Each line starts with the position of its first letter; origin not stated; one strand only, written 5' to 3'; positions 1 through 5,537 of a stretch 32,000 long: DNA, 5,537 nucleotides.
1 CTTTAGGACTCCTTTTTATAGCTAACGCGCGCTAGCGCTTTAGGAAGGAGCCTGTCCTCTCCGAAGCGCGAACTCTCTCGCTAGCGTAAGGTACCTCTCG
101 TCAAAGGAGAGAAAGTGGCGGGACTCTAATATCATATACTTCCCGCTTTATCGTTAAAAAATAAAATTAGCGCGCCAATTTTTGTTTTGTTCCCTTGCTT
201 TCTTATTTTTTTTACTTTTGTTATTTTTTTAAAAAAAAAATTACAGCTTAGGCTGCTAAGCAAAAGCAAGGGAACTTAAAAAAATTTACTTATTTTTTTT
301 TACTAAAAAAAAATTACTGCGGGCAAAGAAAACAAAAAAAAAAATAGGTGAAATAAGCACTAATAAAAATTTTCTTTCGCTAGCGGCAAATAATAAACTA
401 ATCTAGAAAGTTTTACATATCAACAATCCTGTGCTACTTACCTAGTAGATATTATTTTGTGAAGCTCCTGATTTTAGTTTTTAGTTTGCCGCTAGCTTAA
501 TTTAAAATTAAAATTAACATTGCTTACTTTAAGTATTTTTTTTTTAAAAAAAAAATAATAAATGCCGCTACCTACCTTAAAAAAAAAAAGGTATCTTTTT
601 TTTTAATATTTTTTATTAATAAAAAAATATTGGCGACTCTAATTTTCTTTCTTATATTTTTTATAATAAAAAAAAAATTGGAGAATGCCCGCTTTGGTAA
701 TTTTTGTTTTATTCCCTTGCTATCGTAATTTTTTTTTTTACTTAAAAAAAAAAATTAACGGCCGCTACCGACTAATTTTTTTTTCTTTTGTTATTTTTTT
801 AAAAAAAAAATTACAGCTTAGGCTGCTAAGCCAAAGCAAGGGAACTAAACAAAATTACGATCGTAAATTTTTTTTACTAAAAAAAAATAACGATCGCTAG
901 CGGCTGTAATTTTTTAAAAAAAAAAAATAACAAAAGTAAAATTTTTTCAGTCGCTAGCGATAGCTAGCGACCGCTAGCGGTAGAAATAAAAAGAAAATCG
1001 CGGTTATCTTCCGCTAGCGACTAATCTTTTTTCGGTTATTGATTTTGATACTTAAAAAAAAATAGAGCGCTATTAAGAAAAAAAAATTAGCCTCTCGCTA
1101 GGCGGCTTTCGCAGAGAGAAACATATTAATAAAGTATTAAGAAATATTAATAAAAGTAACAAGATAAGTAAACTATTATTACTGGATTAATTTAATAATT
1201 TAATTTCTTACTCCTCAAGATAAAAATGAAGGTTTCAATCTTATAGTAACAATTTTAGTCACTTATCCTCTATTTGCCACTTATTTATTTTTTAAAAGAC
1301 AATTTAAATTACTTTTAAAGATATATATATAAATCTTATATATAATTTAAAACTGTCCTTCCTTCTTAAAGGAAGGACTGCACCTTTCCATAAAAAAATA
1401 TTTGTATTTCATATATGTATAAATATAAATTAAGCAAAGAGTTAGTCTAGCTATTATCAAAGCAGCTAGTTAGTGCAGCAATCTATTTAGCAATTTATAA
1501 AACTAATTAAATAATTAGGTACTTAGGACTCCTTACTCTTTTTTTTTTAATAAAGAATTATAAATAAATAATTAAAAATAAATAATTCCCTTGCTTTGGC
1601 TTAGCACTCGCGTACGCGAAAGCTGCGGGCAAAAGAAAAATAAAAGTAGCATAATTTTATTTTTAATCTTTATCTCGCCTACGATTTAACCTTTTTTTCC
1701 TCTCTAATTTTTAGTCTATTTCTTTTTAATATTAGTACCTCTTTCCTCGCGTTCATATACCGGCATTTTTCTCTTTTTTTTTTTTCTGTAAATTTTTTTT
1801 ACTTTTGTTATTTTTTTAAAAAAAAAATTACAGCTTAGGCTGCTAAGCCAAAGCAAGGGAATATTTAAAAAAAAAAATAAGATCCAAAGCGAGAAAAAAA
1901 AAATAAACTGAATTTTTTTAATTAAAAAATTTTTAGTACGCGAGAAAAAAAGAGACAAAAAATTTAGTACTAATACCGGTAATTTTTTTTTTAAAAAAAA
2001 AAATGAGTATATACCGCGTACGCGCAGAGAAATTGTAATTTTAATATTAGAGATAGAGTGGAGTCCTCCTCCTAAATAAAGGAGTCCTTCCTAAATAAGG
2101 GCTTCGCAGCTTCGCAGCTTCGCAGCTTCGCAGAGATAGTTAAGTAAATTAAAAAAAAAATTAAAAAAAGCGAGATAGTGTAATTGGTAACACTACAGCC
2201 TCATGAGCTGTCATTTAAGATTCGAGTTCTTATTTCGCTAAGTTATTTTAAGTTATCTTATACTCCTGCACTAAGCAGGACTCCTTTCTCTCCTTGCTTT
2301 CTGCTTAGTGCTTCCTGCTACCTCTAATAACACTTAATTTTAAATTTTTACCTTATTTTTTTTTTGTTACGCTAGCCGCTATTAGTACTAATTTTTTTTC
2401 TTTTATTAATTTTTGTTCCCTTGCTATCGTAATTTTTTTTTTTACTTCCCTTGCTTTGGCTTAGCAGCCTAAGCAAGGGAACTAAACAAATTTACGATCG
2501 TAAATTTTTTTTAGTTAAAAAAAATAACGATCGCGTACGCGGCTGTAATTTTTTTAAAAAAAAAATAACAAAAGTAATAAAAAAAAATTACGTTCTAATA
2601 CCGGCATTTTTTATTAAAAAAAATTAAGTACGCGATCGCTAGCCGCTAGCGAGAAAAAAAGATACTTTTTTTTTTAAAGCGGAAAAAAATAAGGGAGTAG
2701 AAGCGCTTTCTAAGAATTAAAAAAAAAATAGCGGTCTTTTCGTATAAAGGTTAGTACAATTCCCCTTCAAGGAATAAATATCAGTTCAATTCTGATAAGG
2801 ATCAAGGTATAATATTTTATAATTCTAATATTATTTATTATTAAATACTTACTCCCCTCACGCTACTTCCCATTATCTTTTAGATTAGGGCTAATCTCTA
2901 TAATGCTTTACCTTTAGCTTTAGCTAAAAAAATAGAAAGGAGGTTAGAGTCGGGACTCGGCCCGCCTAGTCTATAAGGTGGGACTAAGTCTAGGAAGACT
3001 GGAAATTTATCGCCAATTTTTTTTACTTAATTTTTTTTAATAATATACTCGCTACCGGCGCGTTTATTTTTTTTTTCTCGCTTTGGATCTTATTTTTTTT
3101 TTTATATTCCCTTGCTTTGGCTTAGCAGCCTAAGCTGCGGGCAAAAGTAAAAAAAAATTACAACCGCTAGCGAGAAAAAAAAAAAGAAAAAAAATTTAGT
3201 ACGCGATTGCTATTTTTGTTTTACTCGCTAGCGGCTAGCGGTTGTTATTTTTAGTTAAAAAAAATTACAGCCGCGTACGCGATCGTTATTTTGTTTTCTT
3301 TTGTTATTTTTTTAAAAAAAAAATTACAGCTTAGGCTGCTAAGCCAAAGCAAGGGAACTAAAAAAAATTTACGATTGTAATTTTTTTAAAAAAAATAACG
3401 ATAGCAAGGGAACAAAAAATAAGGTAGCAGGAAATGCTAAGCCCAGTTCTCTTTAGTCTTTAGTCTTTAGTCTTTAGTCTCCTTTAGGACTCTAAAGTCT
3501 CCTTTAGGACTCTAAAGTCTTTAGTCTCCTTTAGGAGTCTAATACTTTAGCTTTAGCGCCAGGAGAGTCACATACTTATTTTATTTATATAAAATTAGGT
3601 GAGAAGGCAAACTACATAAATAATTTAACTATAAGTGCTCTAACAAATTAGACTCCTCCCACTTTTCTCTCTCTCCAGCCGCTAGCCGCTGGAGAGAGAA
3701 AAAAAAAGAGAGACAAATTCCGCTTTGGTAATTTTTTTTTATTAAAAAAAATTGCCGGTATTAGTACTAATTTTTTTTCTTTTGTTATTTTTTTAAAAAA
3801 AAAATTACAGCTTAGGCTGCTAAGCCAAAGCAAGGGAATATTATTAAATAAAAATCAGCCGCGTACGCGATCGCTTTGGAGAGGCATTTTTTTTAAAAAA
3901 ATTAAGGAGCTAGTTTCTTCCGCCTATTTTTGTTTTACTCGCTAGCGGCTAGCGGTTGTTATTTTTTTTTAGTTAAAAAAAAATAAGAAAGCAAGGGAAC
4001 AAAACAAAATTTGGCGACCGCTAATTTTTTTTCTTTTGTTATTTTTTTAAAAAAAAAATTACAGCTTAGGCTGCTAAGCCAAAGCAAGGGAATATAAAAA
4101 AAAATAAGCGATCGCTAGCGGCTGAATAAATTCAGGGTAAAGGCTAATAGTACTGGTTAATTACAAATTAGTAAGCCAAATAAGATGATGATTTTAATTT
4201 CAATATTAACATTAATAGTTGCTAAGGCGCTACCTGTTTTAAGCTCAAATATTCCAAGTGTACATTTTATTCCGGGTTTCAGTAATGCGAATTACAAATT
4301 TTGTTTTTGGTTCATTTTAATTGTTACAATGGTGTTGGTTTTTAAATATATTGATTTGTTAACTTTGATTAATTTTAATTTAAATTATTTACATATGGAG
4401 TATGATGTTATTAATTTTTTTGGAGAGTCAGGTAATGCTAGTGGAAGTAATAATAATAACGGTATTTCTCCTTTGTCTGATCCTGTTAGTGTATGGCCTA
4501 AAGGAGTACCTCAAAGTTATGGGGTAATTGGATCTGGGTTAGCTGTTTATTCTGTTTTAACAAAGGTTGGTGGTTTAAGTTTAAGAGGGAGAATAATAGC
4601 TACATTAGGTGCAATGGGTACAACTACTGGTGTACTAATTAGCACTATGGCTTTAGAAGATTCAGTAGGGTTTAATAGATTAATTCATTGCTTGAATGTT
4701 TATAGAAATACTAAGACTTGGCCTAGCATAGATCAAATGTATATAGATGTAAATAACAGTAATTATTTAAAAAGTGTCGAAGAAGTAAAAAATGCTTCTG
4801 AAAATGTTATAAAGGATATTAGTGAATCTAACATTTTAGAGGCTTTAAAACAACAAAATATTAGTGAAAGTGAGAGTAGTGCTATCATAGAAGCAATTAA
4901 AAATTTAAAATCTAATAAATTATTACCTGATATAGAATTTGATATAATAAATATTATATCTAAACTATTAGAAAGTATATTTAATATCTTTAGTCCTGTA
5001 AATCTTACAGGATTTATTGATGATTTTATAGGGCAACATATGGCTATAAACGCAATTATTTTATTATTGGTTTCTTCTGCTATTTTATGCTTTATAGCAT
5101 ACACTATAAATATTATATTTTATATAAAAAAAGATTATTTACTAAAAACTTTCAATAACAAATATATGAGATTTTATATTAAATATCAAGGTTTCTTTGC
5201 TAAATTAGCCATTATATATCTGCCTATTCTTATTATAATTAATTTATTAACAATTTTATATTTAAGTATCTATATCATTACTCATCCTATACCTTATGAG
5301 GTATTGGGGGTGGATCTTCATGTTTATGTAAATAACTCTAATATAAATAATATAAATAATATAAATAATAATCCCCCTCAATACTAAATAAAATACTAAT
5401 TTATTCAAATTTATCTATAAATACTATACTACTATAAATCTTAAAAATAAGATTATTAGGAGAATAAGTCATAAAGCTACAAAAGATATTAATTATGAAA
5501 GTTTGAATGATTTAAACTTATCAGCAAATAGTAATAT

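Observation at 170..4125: A modular repeat grammar: a small vocabulary of GC palindromes joined by A/T homopolymers colonises about a fifth of the window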

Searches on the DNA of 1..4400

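Call 50: search_rna_families(source=window, start=1, end=4400, threshold=evalue, max_evalue=1)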
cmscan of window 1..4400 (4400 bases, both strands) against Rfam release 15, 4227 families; matches with E-value up to 1: 16.
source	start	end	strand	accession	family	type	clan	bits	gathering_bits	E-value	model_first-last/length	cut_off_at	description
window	2169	2240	+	RF00005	tRNA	Gene; tRNA;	CL00001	59.6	29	1.5e-11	1-71/71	no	tRNA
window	2733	2804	+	RF00005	tRNA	Gene; tRNA;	CL00001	55.6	29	1.9e-10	1-71/71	no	tRNA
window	3152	3252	+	RF04157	MIR9486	Gene; miRNA;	-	32.6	100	0.00067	1-119/119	no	MIR9486 microRNA precursor family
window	3066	3185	+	RF03578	mir-3910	Gene; miRNA;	-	31.4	95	0.0018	1-82/82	no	mir-3910 microRNA precursor family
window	3152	3253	-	RF03940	MIR9563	Gene; miRNA;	-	29.5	90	0.011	1-127/127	no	MIR9563 microRNA precursor family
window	3651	3721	-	RF03179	mir-1182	Gene; miRNA;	-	28.1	90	0.024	1-96/96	no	mir-1182 microRNA precursor family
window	3646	3719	-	RF03861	mir-4484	Gene; miRNA;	-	26.2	90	0.16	1-89/89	no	mir-4484 microRNA precursor family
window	2987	3073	+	RF01775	RsaOG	Gene; sRNA;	-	25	50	0.91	1-147/147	no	RNA S.aureus Orsay G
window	3884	4033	+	RF04180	BTnc231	Gene; sRNA;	-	24.7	80.4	0.053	1-154/154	no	Bacteroides sRNA BTnc231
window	3655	3711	-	RF00884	MIR815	Gene; miRNA;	-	24.7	63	0.15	1-81/81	no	MIR815 microRNA precursor family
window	2156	2289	+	RF01743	leu-phe_leader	Cis-reg; leader;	-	24.7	70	0.71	1-162/162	no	leu/phe leader RNA from Lactococcus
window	2527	2639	+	RF03940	MIR9563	Gene; miRNA;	-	24.2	90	0.25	1-127/127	no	MIR9563 microRNA precursor family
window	3663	3704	-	RF04240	mir-4716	Gene; miRNA;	-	22.4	76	0.31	1-84/84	no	mir-4716 microRNA precursor family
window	3654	3713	-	RF04171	MIR1509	Gene; miRNA;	-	22.3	87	0.64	1-121/121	no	MIR1509 microRNA precursor family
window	3070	3181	-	RF01705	Flavo-1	Gene; sRNA;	-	21.6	42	0.37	1-76/76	no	Flavo-1 RNA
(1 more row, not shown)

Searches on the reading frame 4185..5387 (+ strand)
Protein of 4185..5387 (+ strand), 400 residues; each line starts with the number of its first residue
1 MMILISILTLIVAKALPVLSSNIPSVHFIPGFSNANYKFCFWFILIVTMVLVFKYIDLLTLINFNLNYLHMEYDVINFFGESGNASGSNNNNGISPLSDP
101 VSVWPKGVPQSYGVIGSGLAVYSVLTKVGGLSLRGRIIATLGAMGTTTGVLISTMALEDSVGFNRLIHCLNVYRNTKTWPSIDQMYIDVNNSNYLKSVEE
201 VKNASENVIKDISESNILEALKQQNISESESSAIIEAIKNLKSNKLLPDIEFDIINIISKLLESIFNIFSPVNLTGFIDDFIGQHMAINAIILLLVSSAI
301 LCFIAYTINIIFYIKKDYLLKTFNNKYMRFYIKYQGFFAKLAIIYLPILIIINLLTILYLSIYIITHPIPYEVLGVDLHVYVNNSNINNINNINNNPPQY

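Call 6: search_protein_families(library=pfam, proteins=[window:4185-5387:+])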
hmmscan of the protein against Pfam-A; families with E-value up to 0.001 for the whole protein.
window:4185-5387:+ (400 aa): 0 families

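Call 10: find_encoding_contigs(protein=window:4185-5387:+, flank=10000, max_places=6)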
Protein window:4185-5387:+ (400 aa): no gene with exactly this product is on record in the collection.

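Call 17: search_protein_families(library=pfam, proteins=[window:4185-5384:+], max_evalue=0.01)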
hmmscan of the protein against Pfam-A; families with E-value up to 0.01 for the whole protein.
seq(400 aa): 0 families

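Call 24: find_homologous_proteins(query=window:4185-5387:+)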
Query window:4185-5387:+ (400 aa): 9 proteins with E <= 0.001 among 8000 candidates.
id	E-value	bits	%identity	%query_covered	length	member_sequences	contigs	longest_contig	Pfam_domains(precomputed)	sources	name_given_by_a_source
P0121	1.6e-71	260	51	64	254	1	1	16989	-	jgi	jgi:hypothetical protein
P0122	2.6e-50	190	38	72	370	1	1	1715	-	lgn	-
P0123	3.9e-50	189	39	73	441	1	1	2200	-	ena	-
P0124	2.2e-47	180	37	77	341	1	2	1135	-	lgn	-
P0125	4.6e-41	159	33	77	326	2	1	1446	-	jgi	-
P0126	2.2e-37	147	36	68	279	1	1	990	-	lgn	-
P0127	8.2e-34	135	32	71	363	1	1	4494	-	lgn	-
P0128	2.7e-32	130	44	36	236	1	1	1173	-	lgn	-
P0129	4.9e-30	123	32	71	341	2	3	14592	-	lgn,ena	-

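Call 25: find_encoding_contigs(protein=P0121, flank=10000, max_places=3)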
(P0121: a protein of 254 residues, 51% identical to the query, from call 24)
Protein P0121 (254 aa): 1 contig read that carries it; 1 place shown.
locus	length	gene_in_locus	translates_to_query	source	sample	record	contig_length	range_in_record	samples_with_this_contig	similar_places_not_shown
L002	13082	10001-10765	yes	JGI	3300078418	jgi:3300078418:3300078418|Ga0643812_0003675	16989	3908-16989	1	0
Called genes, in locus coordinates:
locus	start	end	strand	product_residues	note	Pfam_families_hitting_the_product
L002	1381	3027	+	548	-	PF00361:Proton_antipo_M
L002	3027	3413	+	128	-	PF00507:Oxidored_q4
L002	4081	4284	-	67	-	-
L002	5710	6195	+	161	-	PF00961:LAGLIDADG_1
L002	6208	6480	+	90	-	-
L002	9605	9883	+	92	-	-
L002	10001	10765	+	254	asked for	-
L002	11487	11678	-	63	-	-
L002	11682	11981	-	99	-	-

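Call 26: find_encoding_contigs(protein=P0129, flank=10000, max_places=3)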
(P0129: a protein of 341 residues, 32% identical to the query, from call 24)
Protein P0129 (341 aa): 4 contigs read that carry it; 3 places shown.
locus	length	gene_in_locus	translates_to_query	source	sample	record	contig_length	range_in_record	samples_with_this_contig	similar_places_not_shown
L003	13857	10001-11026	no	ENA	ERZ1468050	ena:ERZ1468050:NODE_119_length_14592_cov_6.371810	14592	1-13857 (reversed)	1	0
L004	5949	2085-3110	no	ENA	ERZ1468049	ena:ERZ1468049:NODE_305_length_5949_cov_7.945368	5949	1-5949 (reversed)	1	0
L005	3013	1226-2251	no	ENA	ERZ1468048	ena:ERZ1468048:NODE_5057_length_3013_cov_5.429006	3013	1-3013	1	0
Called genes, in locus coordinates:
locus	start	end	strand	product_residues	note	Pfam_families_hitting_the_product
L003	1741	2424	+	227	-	PF00146:NADHdh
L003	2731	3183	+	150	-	-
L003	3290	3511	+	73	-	-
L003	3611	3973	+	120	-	PF00146:NADHdh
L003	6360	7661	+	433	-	PF00033:Cytochrome_B, PF13631:Cytochrom_B_N_2, PF03161:LAGLIDADG_2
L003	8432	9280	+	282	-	PF00033:Cytochrome_B, PF13631:Cytochrom_B_N_2, PF00032:Cytochrom_B_C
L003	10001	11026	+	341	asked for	-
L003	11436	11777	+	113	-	-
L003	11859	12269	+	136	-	-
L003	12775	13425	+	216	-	-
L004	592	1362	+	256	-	PF00033:Cytochrome_B, PF13631:Cytochrom_B_N_2, PF00032:Cytochrom_B_C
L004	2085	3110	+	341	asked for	-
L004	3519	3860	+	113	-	-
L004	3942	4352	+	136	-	-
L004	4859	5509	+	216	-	-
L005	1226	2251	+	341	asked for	-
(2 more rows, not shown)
